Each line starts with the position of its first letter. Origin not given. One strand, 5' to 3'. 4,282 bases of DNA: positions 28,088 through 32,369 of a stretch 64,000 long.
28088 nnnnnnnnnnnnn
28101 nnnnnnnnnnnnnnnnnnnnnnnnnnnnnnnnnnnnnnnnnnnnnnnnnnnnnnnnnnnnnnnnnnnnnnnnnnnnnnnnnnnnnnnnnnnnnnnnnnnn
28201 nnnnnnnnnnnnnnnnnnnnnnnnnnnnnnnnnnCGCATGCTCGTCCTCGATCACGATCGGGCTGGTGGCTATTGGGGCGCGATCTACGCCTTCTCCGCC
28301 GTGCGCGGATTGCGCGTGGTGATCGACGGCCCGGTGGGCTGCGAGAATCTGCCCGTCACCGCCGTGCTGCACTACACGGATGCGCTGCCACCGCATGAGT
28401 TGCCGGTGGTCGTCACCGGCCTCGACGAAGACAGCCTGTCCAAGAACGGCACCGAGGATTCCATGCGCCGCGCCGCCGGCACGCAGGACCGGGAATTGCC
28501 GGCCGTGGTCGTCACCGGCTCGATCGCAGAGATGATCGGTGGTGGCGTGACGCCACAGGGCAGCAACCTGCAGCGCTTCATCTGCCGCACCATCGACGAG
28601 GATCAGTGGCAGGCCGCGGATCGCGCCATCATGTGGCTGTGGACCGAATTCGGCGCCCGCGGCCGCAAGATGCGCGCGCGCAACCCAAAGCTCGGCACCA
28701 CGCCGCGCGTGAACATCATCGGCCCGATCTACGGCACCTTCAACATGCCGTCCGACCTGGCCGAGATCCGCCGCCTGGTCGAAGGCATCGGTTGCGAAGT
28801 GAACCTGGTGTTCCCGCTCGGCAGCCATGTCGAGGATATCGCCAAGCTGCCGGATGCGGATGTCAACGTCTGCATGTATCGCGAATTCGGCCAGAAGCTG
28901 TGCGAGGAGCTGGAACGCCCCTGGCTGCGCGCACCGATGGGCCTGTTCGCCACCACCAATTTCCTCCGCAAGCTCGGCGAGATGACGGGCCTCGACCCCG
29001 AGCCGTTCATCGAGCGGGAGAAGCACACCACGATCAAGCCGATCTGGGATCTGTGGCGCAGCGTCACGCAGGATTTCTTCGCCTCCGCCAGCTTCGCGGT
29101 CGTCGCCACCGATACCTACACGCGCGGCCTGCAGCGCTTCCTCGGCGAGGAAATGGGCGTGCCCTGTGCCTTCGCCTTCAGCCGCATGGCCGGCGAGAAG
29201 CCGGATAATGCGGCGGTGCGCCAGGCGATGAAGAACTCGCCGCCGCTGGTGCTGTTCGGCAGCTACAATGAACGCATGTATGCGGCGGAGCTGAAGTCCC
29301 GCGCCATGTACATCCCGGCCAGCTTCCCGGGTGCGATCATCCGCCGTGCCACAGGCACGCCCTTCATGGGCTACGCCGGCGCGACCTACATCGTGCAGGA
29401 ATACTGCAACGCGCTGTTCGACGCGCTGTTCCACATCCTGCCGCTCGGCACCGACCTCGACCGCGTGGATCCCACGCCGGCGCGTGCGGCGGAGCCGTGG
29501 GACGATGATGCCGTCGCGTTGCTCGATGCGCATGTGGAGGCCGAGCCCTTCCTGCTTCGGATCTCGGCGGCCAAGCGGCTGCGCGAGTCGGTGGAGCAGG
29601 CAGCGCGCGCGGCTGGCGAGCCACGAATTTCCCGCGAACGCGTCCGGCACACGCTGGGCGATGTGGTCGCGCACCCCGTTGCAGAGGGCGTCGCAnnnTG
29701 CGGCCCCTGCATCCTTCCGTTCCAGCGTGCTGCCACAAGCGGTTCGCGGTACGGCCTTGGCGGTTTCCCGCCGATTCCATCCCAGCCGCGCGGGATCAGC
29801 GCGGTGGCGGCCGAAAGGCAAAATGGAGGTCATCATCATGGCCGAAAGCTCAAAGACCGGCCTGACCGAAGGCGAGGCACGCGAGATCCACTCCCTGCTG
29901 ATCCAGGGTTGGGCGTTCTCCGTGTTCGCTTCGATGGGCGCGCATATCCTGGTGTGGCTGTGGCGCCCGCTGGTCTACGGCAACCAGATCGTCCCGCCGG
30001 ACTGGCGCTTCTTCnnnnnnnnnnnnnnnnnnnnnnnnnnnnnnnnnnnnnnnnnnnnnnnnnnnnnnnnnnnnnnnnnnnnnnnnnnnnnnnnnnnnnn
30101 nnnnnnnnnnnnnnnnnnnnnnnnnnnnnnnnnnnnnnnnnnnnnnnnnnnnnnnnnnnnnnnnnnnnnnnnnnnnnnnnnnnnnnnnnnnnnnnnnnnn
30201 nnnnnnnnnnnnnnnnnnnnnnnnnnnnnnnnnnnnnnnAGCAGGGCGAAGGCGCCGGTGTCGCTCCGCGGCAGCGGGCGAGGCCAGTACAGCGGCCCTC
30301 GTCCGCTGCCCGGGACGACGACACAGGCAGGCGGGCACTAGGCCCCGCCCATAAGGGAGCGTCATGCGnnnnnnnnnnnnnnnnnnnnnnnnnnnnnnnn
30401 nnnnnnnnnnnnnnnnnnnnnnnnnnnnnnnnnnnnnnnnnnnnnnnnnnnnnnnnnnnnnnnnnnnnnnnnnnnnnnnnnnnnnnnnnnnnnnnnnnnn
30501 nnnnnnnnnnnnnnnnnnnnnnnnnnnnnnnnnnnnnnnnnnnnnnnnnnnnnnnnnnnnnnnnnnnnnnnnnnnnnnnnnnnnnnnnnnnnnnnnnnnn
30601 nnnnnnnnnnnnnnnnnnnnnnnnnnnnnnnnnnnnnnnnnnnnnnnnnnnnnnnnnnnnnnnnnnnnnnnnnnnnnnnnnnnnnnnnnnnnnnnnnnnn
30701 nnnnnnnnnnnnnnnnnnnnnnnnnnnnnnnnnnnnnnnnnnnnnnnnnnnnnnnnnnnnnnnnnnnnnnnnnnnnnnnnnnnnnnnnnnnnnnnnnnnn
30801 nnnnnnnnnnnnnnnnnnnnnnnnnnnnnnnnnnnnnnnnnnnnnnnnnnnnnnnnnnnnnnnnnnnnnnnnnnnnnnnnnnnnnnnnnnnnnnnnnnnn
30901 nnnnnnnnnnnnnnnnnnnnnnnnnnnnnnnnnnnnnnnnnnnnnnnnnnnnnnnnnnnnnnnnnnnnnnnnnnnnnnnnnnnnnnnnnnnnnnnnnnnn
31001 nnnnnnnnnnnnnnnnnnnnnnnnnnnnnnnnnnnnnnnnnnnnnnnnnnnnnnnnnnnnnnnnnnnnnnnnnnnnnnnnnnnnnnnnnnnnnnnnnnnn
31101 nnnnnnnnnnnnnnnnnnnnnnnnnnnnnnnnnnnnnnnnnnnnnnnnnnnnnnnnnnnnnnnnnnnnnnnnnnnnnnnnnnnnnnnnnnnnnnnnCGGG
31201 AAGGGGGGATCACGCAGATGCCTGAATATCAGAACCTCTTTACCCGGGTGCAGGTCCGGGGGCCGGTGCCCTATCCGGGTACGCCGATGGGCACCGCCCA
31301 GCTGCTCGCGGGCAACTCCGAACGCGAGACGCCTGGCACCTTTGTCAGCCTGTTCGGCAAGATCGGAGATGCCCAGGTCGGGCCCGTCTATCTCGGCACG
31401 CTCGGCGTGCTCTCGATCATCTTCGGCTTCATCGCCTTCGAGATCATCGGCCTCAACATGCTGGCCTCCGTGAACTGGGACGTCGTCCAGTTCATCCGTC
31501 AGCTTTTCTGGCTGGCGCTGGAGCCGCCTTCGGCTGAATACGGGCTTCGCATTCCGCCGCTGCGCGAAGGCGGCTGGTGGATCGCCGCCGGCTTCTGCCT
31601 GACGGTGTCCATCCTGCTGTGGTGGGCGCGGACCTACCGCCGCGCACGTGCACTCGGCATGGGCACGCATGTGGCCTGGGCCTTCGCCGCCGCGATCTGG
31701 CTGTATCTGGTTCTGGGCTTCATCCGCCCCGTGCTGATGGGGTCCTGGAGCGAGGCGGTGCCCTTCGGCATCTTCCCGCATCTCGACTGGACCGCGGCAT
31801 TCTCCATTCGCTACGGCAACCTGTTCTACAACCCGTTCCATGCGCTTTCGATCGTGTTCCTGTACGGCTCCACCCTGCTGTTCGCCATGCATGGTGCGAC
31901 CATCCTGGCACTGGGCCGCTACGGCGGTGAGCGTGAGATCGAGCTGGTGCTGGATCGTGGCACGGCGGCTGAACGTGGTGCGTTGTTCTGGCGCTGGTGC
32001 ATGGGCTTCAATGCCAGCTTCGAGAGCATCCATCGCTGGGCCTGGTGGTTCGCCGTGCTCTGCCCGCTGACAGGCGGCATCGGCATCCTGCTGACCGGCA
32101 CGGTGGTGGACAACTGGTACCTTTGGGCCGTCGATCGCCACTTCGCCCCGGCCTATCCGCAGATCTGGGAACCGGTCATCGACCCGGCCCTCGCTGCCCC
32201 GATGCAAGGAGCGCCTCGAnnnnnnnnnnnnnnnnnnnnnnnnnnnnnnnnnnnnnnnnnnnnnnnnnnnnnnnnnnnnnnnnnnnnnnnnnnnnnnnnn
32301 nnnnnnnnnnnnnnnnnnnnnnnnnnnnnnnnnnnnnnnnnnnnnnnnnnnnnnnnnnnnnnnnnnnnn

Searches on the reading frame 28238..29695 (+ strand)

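Call 5: search_protein_families(library=pfam, proteins=[window:28238-29695:+], max_evalue=0.01)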
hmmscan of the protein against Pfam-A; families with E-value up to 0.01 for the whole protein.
window:28238-29695:+ (486 aa): 2 families
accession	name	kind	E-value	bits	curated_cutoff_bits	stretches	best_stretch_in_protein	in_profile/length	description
PF00148.24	Oxidored_nitro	-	2.7e-40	138.9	28.6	1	12-393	3-398/399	Nitrogenase component 1 type Oxidoreductase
PF08369.16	PCP_red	-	2.5e-07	31.1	32.5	1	421-470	1-42/45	Proto-chlorophyllide reductase 57 kD subunit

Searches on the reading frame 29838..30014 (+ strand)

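Call 5: search_protein_families(library=pfam, proteins=[window:29838-30014:+], max_evalue=0.01)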
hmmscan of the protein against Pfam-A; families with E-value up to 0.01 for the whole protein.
window:29838-30014:+ (59 aa): 1 family
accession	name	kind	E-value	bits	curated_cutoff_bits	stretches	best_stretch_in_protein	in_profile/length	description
PF00556.25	LHC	-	0.0017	19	23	1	12-44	2-37/39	Antenna complex alpha/beta subunit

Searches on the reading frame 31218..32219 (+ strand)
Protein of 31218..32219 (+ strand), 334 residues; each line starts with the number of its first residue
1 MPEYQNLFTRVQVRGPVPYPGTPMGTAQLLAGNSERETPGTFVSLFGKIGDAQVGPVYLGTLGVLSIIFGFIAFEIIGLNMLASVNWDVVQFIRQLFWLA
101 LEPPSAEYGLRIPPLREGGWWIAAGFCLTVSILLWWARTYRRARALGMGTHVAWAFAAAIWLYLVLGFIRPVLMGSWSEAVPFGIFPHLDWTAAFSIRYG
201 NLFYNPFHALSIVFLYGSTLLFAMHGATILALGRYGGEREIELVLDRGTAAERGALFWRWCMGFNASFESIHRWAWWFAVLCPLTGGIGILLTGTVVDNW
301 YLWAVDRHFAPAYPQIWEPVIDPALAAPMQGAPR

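Call 5: search_protein_families(library=pfam, proteins=[window:31218-32219:+], max_evalue=0.01)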
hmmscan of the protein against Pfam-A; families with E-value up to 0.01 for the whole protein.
window:31218-32219:+ (334 aa): 1 family
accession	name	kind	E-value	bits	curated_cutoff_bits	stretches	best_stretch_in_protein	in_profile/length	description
PF00124.24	Photo_RC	-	8.5e-107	356.7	27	1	57-308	1-258/260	Photosynthetic reaction centre protein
